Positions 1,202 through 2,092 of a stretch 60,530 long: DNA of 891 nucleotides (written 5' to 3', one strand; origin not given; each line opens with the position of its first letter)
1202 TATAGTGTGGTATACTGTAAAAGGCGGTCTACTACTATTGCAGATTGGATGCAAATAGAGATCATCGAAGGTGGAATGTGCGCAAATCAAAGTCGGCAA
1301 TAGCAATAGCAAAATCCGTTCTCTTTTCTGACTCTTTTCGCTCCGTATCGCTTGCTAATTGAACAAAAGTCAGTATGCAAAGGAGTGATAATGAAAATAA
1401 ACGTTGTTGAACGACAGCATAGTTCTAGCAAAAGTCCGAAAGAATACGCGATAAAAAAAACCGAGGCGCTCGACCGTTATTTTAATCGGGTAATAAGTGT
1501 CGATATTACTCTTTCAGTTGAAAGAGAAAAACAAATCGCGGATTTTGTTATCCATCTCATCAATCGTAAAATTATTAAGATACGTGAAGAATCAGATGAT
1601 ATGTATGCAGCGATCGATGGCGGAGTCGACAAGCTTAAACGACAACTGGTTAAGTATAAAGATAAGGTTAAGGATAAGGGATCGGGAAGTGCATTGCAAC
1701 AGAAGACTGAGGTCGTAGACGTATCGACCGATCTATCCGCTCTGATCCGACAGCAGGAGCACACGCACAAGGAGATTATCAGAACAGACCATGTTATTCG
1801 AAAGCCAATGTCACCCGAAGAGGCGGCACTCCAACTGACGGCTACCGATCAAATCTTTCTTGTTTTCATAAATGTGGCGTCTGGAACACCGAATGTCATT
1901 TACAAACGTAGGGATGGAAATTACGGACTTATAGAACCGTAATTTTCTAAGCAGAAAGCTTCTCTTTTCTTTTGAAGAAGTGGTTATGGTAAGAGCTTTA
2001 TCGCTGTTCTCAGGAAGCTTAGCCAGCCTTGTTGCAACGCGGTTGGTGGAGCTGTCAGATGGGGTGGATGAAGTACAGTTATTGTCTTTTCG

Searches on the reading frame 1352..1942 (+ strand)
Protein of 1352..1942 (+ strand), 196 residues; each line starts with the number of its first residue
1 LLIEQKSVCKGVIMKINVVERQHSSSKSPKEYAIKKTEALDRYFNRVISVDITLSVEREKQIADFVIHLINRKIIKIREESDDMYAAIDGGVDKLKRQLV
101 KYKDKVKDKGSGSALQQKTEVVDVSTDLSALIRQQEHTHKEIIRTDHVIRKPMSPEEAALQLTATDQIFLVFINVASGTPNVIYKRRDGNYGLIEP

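Call 68: search_protein_families(library=pfam, proteins=[window:1352-1942:+], max_evalue=1e-8)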
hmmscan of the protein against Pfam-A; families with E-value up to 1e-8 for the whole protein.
window:1352-1942:+ (196 aa): 2 families
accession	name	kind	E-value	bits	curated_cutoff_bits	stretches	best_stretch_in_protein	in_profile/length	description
PF16321.10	Ribosom_S30AE_C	-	9.8e-20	70.5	25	1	139-193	3-57/57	Sigma 54 modulation/S30EA ribosomal protein C terminus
PF02482.25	Ribosomal_S30AE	-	8.8e-19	68.5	23.7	1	16-107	1-88/88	Sigma 54 modulation protein / S30EA ribosomal protein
